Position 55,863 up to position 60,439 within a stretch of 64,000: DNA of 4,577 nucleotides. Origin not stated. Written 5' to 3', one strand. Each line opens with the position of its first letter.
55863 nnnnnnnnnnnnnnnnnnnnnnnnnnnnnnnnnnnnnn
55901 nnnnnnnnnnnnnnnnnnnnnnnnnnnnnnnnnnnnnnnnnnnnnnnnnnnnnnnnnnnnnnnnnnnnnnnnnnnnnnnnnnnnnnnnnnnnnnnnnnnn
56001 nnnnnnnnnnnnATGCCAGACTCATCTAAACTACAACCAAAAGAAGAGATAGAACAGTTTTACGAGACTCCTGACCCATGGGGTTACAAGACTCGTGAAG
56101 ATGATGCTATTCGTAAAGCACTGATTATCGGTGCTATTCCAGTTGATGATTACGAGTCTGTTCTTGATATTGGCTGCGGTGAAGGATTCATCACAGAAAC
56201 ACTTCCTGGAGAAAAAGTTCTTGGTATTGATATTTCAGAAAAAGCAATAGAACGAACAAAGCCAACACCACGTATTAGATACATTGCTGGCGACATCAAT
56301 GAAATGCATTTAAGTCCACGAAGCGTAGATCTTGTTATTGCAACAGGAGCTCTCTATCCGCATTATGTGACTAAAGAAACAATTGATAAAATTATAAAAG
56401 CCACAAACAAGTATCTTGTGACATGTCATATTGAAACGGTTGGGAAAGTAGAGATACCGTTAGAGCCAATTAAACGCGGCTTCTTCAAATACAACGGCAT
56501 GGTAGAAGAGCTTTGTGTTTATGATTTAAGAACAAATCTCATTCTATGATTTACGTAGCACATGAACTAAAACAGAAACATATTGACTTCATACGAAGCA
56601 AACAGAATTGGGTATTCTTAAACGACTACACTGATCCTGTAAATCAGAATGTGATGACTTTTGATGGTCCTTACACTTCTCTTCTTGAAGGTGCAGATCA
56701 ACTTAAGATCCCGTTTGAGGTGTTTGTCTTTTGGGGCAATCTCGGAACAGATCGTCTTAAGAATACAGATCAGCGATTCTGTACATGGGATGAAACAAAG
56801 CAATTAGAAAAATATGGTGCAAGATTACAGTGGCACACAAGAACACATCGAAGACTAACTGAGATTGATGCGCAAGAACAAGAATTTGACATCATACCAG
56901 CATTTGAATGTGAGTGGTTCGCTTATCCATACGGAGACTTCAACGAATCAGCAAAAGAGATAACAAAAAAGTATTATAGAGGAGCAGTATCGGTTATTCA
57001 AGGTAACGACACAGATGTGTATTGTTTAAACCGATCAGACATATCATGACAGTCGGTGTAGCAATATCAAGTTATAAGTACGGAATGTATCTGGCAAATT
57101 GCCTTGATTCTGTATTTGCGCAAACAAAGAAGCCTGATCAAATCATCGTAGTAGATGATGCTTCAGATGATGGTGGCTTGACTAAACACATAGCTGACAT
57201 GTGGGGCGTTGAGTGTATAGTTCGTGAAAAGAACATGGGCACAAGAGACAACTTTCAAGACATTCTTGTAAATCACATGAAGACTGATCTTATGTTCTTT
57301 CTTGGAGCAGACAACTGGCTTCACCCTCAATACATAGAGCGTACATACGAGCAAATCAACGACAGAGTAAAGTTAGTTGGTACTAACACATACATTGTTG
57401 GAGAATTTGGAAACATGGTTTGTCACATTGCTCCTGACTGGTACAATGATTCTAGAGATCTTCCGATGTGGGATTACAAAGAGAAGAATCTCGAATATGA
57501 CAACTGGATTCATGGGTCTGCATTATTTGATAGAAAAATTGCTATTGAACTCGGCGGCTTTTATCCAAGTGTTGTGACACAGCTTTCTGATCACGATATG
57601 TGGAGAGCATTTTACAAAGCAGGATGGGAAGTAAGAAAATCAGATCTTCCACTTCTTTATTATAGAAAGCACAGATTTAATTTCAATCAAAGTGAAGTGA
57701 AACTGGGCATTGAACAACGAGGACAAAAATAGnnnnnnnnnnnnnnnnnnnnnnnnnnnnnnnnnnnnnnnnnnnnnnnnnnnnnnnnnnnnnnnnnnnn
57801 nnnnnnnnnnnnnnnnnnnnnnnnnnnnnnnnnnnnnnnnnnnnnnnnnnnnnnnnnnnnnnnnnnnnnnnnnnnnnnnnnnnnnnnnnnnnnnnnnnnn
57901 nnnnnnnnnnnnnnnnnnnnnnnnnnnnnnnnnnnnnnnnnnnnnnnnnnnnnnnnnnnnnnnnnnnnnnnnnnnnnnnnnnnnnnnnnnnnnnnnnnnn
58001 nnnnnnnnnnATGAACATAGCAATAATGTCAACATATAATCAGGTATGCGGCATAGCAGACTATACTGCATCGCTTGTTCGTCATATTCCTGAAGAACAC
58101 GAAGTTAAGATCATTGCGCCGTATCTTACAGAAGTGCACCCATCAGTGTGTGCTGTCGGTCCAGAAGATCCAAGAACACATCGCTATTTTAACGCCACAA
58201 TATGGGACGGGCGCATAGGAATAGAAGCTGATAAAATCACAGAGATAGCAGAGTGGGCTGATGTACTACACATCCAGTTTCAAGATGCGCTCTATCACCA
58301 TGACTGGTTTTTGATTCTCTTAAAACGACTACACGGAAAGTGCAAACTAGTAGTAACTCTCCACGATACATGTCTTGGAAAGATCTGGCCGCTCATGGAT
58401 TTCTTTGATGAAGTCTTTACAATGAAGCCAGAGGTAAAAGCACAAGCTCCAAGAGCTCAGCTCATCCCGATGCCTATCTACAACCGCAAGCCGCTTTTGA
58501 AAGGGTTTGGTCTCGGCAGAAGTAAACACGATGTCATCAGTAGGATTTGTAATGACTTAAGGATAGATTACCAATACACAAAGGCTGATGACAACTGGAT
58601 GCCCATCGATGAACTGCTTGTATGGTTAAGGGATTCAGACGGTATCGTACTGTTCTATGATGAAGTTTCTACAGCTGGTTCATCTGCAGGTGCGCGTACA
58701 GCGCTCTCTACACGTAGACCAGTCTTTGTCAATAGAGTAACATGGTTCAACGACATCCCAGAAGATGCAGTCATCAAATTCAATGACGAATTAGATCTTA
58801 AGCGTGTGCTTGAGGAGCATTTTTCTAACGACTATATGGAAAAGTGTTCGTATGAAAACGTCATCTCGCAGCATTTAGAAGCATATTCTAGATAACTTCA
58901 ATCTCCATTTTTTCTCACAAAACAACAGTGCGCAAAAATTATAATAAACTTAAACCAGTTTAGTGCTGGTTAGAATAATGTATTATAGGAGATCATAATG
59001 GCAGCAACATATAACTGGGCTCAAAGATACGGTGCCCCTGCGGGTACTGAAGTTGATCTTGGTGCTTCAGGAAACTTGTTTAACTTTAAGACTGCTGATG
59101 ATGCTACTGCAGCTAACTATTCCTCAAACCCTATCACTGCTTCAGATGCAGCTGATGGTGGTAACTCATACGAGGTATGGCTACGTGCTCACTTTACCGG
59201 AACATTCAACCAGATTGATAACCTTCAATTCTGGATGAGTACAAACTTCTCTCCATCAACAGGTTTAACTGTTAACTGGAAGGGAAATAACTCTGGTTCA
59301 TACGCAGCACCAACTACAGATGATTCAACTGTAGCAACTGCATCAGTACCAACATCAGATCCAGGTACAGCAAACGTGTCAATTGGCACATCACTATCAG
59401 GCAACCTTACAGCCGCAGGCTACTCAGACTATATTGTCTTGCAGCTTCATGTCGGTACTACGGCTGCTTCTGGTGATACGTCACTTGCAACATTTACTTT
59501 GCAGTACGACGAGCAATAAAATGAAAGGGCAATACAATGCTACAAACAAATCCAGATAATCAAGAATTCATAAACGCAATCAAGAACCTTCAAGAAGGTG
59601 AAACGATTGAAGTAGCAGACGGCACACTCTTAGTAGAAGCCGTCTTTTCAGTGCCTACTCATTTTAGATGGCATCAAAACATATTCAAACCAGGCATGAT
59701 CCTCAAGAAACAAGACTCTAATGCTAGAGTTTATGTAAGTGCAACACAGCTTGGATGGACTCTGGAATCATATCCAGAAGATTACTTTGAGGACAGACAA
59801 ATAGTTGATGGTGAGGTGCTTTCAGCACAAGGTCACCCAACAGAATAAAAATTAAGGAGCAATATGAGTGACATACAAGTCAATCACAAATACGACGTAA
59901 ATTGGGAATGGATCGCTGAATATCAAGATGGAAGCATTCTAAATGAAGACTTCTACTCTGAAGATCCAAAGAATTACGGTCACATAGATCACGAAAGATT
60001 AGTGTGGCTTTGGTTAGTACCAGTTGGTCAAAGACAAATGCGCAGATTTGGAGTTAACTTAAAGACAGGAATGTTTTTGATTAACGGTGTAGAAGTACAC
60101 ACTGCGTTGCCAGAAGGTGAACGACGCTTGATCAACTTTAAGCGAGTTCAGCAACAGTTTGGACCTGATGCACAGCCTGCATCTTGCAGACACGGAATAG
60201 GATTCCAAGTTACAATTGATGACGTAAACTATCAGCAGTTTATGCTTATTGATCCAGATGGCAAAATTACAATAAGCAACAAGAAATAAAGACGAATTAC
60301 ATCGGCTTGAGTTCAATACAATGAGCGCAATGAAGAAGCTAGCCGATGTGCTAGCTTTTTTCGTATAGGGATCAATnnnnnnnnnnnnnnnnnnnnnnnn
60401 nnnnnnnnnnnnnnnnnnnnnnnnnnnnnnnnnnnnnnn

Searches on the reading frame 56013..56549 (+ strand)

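Call 25: search_protein_families(library=pfam, proteins=[window:56013-56549:+], max_evalue=0.01)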
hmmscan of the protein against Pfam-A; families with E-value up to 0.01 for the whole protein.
window:56013-56549:+ (178 aa): 9 families
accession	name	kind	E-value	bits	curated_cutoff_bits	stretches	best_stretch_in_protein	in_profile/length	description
PF13649.12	Methyltransf_25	-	2.8e-13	50.8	27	1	50-135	1-93/97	Methyltransferase domain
PF13847.12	Methyltransf_31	-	3.2e-12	46.8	27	1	48-155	5-124/145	Methyltransferase domain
PF08241.18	Methyltransf_11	-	7.4e-11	43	21.2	1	51-115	1-71/95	Methyltransferase domain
PF08242.18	Methyltransf_12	-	3.3e-07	31.4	30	1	51-133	1-90/98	Methyltransferase domain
PF05401.17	NodS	-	9.3e-06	26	24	1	13-118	9-118/201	Nodulation protein S (NodS)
PF01728.25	FtsJ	-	0.0004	20.8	24.1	1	48-113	23-100/181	FtsJ-like methyltransferase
PF05175.20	MTS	-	0.0012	19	23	1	37-114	22-108/170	Methyltransferase small domain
PF07021.18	MetW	-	0.0017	18.4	21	1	46-137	13-108/193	Methionine biosynthesis protein MetW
PF13489.12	Methyltransf_23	-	0.0064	16.7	27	1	48-87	24-61/164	Methyltransferase domain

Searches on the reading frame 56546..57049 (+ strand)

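Call 25: search_protein_families(library=pfam, proteins=[window:56546-57049:+], max_evalue=0.01)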
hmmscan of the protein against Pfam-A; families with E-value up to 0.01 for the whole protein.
window:56546-57049:+ (167 aa): 1 family
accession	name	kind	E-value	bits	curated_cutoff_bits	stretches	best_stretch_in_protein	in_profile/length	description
PF01522.26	Polysacc_deac_1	-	1e-07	32.3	23.1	1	37-143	11-119/124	Polysaccharide deacetylase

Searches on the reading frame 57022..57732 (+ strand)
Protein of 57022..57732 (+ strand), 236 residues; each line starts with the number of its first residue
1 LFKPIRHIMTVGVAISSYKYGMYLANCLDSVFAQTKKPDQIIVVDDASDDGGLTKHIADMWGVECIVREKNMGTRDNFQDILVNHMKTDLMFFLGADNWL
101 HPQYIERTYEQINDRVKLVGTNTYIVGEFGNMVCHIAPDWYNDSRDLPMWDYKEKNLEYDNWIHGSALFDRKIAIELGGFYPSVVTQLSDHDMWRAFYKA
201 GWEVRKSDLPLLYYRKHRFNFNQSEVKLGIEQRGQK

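Call 10: search_protein_families(library=phrogs, proteins=[window:57022-57732:+], max_evalue=0.001)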
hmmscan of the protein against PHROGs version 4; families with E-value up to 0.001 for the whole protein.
window:57022-57732:+ (236 aa): 2 families
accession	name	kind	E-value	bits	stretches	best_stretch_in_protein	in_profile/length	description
phrog_22739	-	moron, auxiliary metabolic gene and host takeover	4.2e-05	23.7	1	11-113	4-110/327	GtrB-like O-antigen conversion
phrog_9549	-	moron, auxiliary metabolic gene and host takeover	0.00068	20.7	1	12-115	3-109/221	glycosyltransferase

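Call 25: search_protein_families(library=pfam, proteins=[window:57022-57732:+], max_evalue=0.01)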
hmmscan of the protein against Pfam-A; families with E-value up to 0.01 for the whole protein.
window:57022-57732:+ (236 aa): 2 families
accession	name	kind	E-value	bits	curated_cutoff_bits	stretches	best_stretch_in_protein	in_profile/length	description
PF00535.33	Glycos_transf_2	-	9.9e-17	61.8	23.3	1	13-130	2-123/168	Glycosyl transferase family 2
PF13641.12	Glyco_tranf_2_3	-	9e-08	32.8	27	1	11-132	3-131/230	Glycosyltransferase like family 2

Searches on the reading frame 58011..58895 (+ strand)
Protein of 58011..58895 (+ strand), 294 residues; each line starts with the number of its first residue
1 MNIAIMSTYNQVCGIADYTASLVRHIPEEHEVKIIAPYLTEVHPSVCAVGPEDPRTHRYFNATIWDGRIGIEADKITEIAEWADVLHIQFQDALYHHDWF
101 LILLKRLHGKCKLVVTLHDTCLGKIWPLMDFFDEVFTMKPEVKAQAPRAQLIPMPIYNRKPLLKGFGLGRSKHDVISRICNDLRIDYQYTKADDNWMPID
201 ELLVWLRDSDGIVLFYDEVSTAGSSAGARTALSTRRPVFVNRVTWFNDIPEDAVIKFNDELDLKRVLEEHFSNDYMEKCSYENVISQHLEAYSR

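Call 10: search_protein_families(library=phrogs, proteins=[window:58011-58895:+], max_evalue=0.001)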
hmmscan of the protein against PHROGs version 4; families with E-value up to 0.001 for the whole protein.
window:58011-58895:+ (294 aa): 0 families

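Call 13: find_encoding_contigs(protein=window:58011-58895:+, flank=10000, max_places=6)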
Protein window:58011-58895:+ (294 aa): no gene with exactly this product is on record in the collection.

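Call 25: search_protein_families(library=pfam, proteins=[window:58011-58895:+], max_evalue=0.01)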
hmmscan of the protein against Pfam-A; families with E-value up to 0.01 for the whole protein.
window:58011-58895:+ (294 aa): 1 family
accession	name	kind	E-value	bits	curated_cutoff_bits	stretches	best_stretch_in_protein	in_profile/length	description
PF13439.12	Glyco_transf_4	-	0.00035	21.1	28.5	1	14-122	3-108/170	Glycosyltransferase Family 4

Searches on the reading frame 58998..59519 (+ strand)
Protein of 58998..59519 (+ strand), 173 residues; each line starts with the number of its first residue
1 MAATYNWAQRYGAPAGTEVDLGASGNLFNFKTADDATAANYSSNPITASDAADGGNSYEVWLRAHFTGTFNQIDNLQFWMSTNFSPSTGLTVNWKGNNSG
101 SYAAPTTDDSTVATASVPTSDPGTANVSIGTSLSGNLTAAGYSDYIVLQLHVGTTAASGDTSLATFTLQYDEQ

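Call 10: search_protein_families(library=phrogs, proteins=[window:58998-59519:+], max_evalue=0.001)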
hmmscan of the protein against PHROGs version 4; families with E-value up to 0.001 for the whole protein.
window:58998-59519:+ (173 aa): 0 families

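Call 25: search_protein_families(library=pfam, proteins=[window:58998-59519:+], max_evalue=0.01)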
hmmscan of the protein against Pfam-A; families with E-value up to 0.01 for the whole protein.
window:58998-59519:+ (173 aa): 0 families

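Call 97: search_protein_families(library=ncbifam, proteins=[window:58998-59519:+], max_evalue=0.01)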
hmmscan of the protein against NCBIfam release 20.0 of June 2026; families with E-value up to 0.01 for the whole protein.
window:58998-59519:+ (173 aa): 0 families

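Call 110: search_solved_structures(query=window:58998-59516:+, max_evalue=10)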
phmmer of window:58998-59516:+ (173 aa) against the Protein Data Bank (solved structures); distinct sequences matched with E-value up to 10: 2.
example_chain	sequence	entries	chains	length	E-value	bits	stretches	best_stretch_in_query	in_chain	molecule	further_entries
5z83_A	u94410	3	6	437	0.54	13.2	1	13-41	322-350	C-6' aminotransferase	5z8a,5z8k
6cbo_A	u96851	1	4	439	0.55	13.2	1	13-41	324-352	C-6' aminotransferase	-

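Call 111: search_dna_similar(query=window:58998-59516:+, collection=phages, mode=protein, max_evalue=0.01, max_rows=15)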
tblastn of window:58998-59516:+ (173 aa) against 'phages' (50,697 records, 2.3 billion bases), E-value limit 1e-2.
No match.

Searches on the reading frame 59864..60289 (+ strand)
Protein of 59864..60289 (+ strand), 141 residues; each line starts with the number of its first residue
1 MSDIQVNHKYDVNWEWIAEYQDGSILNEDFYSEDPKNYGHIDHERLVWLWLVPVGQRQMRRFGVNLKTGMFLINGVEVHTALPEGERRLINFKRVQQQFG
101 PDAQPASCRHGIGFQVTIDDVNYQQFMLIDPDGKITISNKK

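Call 10: search_protein_families(library=phrogs, proteins=[window:59864-60289:+], max_evalue=0.001)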
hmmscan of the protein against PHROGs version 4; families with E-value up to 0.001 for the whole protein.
window:59864-60289:+ (141 aa): 1 family
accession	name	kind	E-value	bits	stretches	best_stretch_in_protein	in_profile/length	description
phrog_11178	-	unknown function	0.00085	19.9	1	12-79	15-79/200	-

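Call 12: find_encoding_contigs(protein=window:59864-60289:+, flank=10000, max_places=6)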
Protein window:59864-60289:+ (141 aa): no gene with exactly this product is on record in the collection.

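Call 97: search_protein_families(library=ncbifam, proteins=[window:59864-60289:+], max_evalue=0.01)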
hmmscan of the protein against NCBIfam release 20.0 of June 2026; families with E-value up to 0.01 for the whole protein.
window:59864-60289:+ (141 aa): 0 families
